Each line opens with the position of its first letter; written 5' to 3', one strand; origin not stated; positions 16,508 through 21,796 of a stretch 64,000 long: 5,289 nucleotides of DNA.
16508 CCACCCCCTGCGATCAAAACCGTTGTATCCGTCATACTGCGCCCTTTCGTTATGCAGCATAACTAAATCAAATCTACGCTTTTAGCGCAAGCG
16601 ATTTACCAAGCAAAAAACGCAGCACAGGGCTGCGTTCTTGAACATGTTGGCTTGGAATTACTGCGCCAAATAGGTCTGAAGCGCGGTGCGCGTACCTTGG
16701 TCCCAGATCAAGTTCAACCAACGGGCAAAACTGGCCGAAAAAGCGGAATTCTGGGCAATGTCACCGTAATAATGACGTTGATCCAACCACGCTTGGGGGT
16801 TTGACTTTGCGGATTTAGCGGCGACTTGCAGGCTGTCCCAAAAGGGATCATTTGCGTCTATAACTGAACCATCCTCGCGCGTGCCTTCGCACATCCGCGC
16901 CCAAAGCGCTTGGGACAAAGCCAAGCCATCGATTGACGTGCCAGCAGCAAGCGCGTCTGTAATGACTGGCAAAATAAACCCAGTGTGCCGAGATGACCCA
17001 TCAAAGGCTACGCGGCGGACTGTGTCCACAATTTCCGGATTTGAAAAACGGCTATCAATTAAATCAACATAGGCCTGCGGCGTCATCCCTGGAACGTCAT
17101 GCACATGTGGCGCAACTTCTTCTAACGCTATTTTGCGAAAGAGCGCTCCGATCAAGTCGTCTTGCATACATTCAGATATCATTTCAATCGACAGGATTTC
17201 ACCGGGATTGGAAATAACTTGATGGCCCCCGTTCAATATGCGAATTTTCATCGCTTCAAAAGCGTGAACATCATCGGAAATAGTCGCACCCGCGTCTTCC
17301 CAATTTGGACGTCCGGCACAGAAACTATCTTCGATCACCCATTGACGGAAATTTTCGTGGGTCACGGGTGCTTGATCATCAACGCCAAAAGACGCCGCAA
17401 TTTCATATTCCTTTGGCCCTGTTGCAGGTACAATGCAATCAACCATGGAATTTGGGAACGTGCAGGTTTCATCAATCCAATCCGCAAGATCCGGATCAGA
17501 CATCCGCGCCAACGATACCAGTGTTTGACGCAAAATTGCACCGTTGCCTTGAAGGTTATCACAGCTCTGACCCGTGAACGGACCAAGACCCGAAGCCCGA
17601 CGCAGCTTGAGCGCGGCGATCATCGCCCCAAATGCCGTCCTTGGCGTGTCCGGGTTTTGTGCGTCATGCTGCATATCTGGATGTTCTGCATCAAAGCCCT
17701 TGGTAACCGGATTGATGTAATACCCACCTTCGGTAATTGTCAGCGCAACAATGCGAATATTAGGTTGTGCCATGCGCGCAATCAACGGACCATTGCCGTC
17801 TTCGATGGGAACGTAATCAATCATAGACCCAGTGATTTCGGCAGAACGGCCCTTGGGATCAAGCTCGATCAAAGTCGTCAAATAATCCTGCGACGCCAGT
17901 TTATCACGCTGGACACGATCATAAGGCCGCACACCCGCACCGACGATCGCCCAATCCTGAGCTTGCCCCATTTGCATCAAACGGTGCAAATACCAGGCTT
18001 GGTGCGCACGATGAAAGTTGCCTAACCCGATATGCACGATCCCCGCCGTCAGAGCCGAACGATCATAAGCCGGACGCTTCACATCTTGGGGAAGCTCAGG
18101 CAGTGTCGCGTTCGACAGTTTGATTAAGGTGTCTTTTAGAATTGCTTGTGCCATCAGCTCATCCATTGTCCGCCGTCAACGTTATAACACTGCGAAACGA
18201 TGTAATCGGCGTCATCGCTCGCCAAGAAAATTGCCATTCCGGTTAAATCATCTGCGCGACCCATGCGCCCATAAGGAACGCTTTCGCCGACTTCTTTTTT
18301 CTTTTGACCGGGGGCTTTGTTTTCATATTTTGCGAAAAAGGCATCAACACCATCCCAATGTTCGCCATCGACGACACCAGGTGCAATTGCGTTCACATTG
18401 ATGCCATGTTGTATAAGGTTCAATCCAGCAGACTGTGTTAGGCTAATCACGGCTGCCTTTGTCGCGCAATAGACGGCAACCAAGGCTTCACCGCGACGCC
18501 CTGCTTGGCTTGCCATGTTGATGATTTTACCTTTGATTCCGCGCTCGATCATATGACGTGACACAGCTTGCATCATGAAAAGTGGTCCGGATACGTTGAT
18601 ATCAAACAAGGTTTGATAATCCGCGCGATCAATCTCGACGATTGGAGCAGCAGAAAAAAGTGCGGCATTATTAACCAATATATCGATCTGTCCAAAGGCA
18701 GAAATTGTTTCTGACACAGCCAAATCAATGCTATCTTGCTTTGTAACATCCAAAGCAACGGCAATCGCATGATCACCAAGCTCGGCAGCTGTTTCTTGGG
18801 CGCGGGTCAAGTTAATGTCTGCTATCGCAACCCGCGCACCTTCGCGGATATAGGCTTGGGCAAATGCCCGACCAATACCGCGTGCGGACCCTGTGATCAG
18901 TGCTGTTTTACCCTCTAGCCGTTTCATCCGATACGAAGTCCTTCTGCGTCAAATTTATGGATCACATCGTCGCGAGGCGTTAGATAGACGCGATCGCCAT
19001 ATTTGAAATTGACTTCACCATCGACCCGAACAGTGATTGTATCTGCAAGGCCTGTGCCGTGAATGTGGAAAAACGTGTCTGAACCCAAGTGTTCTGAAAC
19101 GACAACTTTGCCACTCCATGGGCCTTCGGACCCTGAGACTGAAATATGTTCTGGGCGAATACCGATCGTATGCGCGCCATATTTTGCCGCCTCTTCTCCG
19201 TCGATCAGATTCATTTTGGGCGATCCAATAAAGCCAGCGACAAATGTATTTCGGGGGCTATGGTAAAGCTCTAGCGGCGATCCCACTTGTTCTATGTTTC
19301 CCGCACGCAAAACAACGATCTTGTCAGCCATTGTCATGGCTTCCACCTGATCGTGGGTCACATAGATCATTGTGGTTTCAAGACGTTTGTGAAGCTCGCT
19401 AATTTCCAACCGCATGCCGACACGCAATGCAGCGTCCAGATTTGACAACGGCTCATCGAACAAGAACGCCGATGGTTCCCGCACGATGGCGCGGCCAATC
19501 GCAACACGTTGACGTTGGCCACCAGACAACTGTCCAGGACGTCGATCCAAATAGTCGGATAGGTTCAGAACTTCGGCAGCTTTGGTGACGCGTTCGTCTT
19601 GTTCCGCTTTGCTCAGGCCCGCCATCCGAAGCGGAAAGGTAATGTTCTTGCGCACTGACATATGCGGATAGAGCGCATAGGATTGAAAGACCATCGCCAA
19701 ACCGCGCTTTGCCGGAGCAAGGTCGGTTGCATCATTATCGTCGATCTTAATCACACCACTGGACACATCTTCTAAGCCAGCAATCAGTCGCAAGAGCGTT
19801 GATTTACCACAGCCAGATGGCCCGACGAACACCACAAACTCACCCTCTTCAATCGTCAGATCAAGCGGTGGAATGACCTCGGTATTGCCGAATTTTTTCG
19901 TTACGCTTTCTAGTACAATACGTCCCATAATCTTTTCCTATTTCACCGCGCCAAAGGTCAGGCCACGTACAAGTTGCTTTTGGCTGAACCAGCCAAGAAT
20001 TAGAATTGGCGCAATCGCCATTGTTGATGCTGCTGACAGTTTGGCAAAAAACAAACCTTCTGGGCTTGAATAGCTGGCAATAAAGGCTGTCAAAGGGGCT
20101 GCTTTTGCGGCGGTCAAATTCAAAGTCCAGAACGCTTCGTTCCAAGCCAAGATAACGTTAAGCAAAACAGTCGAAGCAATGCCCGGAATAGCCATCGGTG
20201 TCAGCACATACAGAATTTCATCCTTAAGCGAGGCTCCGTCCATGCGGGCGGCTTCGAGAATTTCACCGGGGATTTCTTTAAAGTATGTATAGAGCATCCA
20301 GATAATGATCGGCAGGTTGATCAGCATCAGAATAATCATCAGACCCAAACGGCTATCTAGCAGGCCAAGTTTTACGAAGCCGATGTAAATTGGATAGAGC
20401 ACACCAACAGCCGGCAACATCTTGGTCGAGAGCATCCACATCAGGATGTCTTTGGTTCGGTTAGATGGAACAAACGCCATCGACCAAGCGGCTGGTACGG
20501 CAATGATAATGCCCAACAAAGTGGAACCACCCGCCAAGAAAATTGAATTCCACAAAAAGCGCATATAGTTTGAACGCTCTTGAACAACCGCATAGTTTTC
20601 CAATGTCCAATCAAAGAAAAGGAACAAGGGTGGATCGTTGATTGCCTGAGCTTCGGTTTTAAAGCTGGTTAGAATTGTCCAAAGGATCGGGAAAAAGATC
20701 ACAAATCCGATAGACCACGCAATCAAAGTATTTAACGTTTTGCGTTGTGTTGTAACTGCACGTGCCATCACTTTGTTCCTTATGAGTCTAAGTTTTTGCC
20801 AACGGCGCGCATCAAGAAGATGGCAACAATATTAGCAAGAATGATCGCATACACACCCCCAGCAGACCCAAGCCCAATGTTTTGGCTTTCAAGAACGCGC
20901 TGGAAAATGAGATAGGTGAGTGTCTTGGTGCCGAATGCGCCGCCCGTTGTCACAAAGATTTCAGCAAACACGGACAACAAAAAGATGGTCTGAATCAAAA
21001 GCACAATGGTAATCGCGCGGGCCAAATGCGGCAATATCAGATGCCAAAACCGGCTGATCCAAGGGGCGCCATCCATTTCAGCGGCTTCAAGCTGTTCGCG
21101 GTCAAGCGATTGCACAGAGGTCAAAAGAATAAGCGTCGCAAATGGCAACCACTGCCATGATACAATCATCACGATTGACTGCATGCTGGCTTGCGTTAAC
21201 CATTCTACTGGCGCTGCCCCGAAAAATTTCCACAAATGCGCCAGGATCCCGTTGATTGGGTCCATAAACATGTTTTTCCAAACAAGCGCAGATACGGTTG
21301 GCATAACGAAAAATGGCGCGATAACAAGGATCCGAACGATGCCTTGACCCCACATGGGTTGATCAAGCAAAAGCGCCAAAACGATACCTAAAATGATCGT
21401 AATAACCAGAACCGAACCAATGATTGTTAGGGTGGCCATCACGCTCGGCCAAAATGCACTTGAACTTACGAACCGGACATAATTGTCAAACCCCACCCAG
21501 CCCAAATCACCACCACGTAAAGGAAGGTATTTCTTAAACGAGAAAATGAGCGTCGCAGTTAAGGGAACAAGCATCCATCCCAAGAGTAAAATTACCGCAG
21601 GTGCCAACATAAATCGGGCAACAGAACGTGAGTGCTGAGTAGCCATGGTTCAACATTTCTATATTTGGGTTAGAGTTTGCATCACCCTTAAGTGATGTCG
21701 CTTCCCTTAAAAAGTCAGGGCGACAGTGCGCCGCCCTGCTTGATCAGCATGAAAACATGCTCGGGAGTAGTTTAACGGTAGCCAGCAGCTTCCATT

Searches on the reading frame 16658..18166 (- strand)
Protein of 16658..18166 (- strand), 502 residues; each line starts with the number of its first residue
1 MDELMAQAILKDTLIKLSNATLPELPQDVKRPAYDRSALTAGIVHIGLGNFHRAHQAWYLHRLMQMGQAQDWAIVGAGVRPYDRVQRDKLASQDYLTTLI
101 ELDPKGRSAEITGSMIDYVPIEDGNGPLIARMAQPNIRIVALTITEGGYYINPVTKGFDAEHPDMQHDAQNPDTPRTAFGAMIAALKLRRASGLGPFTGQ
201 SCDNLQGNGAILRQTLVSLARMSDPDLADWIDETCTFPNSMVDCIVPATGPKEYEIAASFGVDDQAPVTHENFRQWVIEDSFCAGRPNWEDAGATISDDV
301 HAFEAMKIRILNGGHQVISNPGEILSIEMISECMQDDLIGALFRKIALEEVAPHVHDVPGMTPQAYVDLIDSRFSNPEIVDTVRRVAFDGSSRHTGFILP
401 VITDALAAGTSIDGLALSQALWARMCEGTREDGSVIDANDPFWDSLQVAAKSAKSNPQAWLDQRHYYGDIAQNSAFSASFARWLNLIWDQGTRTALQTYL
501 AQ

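Call 8: search_protein_families(library=pfam, proteins=[window:16658-18166:-])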
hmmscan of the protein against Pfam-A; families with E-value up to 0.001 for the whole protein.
window:16658-18166:- (502 aa): 2 families
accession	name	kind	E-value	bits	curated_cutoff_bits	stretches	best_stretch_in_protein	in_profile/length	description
PF08125.19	Mannitol_dh_C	-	8.7e-49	166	30.7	1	299-485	1-187/190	Mannitol dehydrogenase C-terminal domain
PF01232.29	Mannitol_dh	-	5.8e-48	164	27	1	42-290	2-198/199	Mannitol dehydrogenase Rossmann domain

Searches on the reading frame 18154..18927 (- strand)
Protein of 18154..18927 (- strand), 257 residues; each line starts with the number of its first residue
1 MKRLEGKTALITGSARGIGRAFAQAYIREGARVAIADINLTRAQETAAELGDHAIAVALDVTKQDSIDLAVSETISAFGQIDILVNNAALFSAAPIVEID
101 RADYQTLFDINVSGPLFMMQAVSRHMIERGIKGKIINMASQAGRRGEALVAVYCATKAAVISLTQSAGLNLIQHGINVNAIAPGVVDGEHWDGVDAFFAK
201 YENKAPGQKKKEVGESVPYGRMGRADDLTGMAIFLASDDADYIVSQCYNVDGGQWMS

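Call 8: search_protein_families(library=pfam, proteins=[window:18154-18927:-])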
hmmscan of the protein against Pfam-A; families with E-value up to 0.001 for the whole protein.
window:18154-18927:- (257 aa): 5 families
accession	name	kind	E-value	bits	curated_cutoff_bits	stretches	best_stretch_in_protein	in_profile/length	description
PF13561.12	adh_short_C2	-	2.7e-55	188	27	1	13-253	1-234/236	Enoyl-(Acyl carrier protein) reductase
PF00106.31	adh_short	-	1.2e-54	185.2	26.6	1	7-191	1-187/195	short chain dehydrogenase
PF08659.16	KR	-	1e-08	35.7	22.6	1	8-165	2-161/180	KR domain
PF23441.1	SDR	-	1.1e-05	25.4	27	1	8-255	9-256/258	SDR-like rossmann domain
PF01370.27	Epimerase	-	3.4e-05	23.8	20.9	1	9-140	1-115/240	NAD dependent epimerase/dehydratase family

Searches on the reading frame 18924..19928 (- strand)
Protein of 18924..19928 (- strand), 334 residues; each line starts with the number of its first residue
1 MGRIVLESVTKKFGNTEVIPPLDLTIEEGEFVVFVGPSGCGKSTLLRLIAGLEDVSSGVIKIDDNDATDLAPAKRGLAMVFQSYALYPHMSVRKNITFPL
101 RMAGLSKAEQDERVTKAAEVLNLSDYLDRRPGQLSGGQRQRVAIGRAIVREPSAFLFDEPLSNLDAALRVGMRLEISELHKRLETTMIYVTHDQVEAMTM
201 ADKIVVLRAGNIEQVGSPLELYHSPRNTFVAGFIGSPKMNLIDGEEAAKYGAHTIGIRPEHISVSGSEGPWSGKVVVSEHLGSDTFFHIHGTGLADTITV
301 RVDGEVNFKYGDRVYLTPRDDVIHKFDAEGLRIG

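Call 8: search_protein_families(library=pfam, proteins=[window:18924-19928:-])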
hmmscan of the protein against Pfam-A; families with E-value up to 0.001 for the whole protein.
window:18924-19928:- (334 aa): 7 families
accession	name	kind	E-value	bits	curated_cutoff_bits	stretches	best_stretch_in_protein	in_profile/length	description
PF00005.33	ABC_tran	-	1.9e-34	119.7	25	1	22-161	4-136/137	ABC transporter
PF08402.16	TOBE_2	-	8.4e-10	39.1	21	1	255-324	1-74/76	TOBE domain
PF03193.22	RsgA_GTPase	-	9.3e-05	22.7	30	1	19-61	97-138/174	RsgA GTPase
PF13304.12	AAA_21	-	0.00012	22.7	27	0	31-59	1-29/304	AAA domain, putative AbiEii toxin, Type IV TA system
PF17912.7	OB_MalK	-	0.00028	22.1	27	0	235-245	1-11/53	MalK OB fold domain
PF02463.25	SMC_N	-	0.00029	20.7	40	0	30-205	25-212/220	RecF/RecN/SMC N terminal domain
PF13401.12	AAA_22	-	0.00088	20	27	0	29-71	5-48/130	AAA domain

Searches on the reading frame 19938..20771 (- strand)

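Call 8: search_protein_families(library=pfam, proteins=[window:19938-20771:-])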
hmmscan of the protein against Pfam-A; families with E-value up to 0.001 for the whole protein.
window:19938-20771:- (277 aa): 1 family
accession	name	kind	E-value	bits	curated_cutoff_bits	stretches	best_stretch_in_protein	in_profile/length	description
PF00528.27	BPD_transp_1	-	6.4e-12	46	26.4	1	91-265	1-176/184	Binding-protein-dependent transport system inner membrane component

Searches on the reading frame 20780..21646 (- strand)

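Call 8: search_protein_families(library=pfam, proteins=[window:20780-21646:-])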
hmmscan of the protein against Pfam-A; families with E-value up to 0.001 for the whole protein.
window:20780-21646:- (288 aa): 1 family
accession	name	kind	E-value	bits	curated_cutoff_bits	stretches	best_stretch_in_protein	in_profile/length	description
PF00528.27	BPD_transp_1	-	1.6e-13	51.3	26.4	1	84-285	2-181/184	Binding-protein-dependent transport system inner membrane component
